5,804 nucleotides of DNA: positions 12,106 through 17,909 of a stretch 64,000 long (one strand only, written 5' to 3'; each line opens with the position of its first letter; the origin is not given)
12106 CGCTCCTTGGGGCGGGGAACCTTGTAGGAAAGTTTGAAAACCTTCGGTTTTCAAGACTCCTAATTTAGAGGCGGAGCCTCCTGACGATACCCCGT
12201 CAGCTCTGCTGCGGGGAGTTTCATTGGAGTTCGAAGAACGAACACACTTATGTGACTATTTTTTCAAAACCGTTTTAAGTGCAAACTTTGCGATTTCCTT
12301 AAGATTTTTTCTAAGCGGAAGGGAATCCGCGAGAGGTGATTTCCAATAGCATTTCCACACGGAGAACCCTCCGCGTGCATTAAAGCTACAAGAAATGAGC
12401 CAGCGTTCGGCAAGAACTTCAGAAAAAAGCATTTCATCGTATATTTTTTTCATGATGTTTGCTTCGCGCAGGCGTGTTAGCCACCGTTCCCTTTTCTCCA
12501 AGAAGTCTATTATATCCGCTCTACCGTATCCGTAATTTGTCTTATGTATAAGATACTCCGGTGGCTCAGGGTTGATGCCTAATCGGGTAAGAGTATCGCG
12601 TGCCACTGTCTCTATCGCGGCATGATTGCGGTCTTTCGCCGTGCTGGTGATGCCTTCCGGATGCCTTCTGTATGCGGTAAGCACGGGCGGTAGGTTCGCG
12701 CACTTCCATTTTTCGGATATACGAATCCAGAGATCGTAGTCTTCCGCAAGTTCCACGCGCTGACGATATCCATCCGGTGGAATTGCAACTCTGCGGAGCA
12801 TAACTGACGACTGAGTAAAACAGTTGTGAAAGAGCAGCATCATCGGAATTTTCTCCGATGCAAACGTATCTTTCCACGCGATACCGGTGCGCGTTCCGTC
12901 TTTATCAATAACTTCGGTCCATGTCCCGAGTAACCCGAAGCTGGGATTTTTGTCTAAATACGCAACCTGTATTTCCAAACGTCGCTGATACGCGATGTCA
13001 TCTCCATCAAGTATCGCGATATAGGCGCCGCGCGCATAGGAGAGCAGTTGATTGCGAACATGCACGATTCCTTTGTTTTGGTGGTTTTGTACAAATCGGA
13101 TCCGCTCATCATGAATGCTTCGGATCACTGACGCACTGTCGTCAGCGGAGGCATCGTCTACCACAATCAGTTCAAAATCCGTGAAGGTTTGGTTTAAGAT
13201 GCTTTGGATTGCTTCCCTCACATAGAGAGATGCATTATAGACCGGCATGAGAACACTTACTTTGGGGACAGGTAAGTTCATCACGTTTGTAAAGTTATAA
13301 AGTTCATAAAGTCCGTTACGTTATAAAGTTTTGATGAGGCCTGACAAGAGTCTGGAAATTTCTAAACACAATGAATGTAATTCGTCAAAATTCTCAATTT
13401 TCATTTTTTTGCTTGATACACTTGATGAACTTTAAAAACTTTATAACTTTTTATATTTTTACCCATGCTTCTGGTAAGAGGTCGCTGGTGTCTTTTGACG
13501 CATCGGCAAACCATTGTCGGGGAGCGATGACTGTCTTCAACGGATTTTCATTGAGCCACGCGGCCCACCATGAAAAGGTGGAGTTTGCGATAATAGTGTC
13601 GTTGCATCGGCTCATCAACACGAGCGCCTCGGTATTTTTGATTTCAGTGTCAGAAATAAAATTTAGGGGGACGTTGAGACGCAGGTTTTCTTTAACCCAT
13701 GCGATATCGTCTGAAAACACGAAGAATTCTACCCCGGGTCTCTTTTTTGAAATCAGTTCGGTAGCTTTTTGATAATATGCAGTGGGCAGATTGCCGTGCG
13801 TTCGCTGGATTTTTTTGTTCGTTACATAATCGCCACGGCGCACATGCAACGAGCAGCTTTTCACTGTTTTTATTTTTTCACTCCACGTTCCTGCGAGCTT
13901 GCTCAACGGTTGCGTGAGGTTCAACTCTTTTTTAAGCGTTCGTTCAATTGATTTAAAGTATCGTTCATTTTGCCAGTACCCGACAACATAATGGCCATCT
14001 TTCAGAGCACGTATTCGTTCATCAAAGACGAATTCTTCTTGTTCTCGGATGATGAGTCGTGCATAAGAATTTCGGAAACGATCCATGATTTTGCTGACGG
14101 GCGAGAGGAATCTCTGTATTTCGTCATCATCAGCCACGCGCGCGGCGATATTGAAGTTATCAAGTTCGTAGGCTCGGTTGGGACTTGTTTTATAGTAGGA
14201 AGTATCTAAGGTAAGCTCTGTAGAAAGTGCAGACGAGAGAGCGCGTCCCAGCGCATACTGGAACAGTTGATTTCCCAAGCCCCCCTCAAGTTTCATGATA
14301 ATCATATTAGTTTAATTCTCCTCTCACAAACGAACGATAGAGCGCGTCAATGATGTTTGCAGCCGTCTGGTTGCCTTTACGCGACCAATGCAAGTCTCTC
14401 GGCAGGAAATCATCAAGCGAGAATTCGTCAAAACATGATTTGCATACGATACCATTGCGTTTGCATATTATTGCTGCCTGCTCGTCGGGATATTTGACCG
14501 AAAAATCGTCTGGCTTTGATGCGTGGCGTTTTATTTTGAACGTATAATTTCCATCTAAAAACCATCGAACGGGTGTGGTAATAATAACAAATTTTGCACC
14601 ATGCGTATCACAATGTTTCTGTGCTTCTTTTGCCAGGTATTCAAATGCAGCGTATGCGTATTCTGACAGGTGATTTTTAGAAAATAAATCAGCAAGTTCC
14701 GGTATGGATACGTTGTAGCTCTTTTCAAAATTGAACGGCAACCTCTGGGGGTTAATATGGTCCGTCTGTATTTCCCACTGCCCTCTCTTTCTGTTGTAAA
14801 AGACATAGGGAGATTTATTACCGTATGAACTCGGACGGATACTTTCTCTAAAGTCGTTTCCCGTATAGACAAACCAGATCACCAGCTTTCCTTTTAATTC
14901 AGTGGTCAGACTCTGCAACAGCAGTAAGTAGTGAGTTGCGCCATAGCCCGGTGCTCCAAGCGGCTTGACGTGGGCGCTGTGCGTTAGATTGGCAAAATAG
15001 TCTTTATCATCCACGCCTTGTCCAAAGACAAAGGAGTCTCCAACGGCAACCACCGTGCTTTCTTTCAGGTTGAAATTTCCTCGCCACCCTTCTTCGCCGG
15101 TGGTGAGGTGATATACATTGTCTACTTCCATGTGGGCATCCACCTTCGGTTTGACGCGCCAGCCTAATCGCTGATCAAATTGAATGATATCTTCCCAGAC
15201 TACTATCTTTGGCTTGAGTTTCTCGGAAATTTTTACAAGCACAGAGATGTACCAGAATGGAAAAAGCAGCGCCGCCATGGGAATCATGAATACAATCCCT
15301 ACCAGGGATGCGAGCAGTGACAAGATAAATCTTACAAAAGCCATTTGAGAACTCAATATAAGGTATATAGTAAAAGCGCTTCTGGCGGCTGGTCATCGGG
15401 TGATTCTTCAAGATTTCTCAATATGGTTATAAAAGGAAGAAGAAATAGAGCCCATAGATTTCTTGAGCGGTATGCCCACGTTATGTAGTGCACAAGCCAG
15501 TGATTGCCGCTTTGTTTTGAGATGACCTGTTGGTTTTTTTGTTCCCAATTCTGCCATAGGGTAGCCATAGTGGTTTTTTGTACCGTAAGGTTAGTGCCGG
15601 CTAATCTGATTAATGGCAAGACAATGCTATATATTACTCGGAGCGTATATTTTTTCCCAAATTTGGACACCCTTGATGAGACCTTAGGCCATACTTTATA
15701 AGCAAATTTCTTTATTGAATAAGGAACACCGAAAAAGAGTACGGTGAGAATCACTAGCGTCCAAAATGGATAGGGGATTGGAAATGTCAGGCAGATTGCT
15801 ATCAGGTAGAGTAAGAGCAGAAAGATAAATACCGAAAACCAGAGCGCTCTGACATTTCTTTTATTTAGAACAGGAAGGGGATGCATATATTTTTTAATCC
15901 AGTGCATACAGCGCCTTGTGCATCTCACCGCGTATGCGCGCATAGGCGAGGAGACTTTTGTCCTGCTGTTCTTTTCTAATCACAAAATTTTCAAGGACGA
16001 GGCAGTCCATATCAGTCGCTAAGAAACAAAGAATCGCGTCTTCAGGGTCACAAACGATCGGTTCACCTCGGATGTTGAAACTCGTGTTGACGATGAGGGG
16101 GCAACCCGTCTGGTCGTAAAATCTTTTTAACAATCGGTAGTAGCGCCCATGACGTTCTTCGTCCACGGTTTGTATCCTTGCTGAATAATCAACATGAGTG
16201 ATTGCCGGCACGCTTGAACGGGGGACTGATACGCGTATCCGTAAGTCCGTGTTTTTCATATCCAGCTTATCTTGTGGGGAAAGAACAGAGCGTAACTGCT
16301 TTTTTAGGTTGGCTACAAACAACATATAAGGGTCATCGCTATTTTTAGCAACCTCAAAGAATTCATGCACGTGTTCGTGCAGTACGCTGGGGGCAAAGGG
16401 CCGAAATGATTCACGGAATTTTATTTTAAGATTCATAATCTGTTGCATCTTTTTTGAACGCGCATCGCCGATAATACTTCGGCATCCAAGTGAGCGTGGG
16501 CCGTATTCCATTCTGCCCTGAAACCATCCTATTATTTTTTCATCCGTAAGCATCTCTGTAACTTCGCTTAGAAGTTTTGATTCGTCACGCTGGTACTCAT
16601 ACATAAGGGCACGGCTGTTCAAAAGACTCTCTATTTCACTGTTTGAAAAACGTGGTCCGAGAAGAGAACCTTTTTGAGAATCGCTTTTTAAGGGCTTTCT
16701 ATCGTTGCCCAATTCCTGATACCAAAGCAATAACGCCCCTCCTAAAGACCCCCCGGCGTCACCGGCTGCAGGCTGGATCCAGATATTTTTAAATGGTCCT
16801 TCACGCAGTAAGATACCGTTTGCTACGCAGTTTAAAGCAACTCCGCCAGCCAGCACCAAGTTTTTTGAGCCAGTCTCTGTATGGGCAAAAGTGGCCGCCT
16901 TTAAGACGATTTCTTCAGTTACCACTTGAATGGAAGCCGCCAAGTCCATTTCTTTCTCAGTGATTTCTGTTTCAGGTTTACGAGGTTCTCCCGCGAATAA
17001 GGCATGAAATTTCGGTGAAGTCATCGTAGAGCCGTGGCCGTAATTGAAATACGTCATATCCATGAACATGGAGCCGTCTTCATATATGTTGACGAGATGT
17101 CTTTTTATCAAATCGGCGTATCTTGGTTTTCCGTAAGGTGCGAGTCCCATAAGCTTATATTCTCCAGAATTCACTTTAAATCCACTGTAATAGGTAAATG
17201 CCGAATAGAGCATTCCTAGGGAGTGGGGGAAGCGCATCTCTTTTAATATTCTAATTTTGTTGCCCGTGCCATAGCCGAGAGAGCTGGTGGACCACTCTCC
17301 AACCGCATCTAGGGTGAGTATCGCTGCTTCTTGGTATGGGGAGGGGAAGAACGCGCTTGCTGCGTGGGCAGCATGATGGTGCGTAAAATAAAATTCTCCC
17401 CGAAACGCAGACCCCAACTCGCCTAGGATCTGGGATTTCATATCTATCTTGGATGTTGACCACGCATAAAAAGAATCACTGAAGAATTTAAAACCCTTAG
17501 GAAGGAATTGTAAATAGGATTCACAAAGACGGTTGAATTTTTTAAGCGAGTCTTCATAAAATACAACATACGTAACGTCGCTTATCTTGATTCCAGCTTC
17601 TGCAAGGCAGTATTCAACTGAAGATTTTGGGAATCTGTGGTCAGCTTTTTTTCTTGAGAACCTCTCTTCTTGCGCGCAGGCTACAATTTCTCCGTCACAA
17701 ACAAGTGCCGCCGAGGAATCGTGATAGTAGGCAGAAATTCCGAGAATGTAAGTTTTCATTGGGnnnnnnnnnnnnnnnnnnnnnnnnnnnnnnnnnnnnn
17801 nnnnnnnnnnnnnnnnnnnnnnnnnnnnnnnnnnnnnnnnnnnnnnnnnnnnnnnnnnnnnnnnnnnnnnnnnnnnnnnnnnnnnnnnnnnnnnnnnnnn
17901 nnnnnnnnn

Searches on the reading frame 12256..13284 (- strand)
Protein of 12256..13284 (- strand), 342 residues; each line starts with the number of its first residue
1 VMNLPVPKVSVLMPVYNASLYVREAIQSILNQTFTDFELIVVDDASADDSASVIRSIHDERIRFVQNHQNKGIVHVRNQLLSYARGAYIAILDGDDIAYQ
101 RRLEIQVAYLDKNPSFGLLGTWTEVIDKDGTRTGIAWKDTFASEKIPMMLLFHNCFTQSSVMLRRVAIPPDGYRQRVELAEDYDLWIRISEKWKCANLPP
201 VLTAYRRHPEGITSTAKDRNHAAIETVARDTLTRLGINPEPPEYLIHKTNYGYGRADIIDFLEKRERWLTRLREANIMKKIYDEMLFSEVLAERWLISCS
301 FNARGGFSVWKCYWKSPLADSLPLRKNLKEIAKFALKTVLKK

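Call 39: search_protein_families(library=pfam, proteins=[window:12256-13284:-], max_evalue=0.00001)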
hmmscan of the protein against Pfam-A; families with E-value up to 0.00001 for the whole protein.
window:12256-13284:- (342 aa): 3 families
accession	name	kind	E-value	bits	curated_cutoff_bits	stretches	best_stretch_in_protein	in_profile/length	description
PF00535.33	Glycos_transf_2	-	1.4e-30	106.9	23.3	1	10-135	1-128/168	Glycosyl transferase family 2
PF13641.12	Glyco_tranf_2_3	-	1.4e-15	58.4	27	1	7-202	1-208/230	Glycosyltransferase like family 2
PF10111.15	Glyco_tranf_2_2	-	2.7e-14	53.8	27.3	1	10-210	1-220/276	Glycosyltransferase like family 2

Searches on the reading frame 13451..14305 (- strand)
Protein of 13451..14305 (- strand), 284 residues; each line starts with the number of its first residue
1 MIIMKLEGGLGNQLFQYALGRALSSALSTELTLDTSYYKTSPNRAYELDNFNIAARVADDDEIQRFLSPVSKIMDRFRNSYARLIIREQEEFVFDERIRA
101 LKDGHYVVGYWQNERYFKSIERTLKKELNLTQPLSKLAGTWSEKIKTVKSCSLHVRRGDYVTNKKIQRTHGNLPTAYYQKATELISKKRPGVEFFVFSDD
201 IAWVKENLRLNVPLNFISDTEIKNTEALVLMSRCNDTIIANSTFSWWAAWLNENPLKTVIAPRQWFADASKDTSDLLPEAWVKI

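Call 39: search_protein_families(library=pfam, proteins=[window:13451-14305:-], max_evalue=0.00001)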
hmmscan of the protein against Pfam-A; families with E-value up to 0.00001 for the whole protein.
window:13451-14305:- (284 aa): 1 family
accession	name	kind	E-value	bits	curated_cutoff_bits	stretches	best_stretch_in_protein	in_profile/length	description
PF01531.22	Glyco_transf_11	-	1.7e-32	113.3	23.9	1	103-282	122-295/298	Glycosyl transferase family 11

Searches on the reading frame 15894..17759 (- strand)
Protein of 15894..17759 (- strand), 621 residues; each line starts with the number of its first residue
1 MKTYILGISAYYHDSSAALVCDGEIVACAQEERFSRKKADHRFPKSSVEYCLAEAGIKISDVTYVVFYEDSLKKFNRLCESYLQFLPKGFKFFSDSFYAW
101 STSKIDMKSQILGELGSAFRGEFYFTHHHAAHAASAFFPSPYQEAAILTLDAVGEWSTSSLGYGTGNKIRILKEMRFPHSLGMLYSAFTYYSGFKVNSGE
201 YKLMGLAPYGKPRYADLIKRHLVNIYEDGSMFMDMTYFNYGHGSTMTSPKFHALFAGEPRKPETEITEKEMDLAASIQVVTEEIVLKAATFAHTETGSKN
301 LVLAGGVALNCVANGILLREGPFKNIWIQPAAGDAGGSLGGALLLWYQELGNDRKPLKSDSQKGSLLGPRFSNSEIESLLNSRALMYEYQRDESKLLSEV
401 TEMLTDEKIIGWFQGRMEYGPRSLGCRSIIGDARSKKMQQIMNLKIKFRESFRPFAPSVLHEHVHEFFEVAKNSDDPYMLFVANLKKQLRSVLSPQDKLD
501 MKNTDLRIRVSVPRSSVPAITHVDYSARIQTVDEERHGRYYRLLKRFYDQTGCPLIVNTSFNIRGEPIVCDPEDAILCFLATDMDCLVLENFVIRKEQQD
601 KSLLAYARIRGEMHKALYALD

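Call 39: search_protein_families(library=pfam, proteins=[window:15894-17759:-], max_evalue=0.00001)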
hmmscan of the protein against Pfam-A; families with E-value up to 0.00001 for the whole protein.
window:15894-17759:- (621 aa): 2 families
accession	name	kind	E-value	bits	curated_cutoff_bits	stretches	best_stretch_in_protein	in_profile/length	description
PF02543.21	Carbam_trans_N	-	1.4e-94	317.8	24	1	5-343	2-346/346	Carbamoyltransferase N-terminus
PF16861.10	Carbam_trans_C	-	1.4e-69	233.5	27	1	402-596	2-170/170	Carbamoyltransferase C-terminus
